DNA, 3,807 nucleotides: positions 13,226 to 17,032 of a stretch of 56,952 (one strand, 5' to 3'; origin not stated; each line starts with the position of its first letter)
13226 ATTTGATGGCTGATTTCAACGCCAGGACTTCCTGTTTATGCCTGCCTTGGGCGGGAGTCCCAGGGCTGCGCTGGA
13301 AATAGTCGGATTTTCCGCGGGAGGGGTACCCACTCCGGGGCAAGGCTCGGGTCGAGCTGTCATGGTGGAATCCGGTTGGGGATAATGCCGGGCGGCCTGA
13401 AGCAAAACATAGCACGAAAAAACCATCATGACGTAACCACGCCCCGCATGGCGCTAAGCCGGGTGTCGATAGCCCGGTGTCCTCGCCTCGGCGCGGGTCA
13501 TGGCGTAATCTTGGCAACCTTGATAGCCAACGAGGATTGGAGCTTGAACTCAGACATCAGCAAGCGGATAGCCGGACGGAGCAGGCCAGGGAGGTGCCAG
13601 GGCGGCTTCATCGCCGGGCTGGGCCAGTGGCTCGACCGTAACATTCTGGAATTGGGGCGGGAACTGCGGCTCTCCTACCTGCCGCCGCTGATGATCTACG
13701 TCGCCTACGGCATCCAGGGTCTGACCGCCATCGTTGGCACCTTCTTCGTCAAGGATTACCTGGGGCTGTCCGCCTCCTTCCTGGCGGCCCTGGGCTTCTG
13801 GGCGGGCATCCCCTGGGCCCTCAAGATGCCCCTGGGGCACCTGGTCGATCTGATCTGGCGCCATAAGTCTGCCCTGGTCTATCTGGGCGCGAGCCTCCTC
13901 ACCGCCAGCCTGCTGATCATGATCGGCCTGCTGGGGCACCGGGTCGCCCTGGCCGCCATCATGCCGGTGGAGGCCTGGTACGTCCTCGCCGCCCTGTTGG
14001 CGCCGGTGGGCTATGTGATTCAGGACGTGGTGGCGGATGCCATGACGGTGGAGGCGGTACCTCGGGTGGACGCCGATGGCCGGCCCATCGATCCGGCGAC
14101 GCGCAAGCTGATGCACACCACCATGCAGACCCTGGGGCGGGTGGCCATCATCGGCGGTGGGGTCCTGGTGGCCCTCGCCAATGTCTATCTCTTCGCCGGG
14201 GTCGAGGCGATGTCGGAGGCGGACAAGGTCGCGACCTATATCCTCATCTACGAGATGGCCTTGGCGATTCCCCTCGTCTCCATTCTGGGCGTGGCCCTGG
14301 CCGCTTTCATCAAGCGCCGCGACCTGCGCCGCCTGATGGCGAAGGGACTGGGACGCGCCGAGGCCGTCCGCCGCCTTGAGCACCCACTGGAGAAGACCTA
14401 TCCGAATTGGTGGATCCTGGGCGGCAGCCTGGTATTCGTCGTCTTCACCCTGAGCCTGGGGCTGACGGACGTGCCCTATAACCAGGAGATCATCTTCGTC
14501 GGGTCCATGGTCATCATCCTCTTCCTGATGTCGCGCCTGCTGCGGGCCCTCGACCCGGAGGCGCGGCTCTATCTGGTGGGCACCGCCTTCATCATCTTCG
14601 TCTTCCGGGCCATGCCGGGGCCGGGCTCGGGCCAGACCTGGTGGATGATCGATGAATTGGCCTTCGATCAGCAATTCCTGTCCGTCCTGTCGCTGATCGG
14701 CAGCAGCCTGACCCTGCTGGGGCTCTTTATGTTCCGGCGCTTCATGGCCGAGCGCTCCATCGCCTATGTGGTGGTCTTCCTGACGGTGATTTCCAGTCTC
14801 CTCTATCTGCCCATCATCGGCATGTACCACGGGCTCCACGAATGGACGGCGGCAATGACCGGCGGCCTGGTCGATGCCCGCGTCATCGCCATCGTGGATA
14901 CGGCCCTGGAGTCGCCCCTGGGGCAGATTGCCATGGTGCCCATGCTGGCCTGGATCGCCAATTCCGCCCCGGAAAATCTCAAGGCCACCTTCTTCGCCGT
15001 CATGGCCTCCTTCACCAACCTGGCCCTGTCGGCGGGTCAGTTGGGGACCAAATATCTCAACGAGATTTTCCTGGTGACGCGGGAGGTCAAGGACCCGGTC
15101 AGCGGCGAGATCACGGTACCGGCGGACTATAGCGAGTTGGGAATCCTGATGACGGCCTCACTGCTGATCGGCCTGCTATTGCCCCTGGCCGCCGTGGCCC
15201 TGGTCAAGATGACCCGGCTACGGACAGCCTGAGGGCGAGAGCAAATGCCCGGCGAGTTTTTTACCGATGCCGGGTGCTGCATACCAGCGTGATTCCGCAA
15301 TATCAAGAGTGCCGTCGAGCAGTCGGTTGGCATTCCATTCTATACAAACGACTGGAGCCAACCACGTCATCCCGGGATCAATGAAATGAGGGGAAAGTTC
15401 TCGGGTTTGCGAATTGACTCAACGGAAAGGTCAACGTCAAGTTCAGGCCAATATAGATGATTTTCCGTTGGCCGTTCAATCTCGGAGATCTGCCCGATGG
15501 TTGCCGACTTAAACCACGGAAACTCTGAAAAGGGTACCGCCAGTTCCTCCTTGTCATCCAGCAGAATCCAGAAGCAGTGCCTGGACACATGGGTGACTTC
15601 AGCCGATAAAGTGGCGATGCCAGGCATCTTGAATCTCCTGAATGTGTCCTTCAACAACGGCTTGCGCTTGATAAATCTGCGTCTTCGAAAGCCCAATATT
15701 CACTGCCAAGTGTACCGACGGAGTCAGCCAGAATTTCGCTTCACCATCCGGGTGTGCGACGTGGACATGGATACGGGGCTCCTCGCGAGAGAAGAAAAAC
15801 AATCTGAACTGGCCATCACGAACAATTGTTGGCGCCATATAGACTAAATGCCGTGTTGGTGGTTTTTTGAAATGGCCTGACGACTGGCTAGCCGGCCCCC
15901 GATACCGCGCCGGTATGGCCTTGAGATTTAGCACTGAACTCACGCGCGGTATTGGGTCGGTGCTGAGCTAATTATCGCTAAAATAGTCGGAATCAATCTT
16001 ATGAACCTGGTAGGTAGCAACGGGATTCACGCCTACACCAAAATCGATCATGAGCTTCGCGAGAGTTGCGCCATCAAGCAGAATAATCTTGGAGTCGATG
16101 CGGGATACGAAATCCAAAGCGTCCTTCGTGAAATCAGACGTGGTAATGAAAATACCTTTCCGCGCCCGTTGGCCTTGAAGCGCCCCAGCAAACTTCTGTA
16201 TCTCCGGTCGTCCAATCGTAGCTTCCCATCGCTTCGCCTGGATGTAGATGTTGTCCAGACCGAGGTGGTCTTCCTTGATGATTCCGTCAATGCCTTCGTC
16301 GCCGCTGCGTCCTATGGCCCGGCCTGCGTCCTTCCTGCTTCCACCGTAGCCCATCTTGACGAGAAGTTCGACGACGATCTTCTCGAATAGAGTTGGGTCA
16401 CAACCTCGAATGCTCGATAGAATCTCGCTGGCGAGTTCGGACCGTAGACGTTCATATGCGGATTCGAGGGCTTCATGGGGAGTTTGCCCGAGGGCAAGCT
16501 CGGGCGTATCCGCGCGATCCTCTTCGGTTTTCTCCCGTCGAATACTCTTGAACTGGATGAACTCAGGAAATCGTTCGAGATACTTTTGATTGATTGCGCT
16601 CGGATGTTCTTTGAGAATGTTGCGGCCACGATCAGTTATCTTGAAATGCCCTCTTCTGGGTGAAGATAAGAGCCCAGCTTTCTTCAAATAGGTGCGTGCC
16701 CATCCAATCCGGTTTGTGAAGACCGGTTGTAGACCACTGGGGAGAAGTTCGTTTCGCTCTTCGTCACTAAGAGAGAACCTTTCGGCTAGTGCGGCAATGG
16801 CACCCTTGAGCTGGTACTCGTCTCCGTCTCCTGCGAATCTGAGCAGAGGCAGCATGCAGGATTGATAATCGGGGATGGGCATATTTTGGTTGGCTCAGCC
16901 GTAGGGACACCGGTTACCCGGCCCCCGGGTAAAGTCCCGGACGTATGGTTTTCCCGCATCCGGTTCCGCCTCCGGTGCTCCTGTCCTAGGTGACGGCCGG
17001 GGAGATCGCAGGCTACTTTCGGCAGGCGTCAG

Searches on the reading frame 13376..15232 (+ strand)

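Call 98: search_protein_families(library=pfam, max_evalue=0.001, proteins=[window:13376-15232:+])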
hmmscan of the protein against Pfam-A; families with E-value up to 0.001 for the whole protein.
window:13376-15232:+ (618 aa): 1 family
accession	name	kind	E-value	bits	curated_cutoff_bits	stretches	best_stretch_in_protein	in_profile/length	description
PF03092.22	BT1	-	4.1e-13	49.3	22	1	112-612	2-414/432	BT1 family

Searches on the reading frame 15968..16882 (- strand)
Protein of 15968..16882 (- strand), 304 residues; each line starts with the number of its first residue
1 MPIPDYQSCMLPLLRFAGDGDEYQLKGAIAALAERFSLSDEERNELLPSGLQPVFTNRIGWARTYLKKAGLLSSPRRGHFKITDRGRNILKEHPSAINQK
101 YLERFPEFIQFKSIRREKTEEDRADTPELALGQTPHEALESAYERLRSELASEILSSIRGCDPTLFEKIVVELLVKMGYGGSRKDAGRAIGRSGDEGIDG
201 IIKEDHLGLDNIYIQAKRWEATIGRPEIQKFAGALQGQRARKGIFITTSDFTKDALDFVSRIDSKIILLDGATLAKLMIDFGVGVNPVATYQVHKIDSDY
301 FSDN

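Call 98: search_protein_families(library=pfam, max_evalue=0.001, proteins=[window:15968-16882:-])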
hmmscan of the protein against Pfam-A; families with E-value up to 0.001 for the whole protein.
window:15968-16882:- (304 aa): 4 families
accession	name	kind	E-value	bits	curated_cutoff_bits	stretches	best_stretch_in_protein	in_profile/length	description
PF04471.18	Mrr_cat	-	1.6e-36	125.4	21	1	159-278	2-115/115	Restriction endonuclease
PF14338.12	Mrr_N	-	6.9e-34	116.3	29.5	1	6-92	1-87/87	Mrr N-terminal domain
PF22722.2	NA-iREase1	-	2.8e-09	37.3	27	1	172-269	7-99/106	NACHT-associated inactive Restriction Endonuclease 1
PF13156.12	Mrr_cat_2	-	3.7e-06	27.3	22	1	193-281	27-117/127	Restriction endonuclease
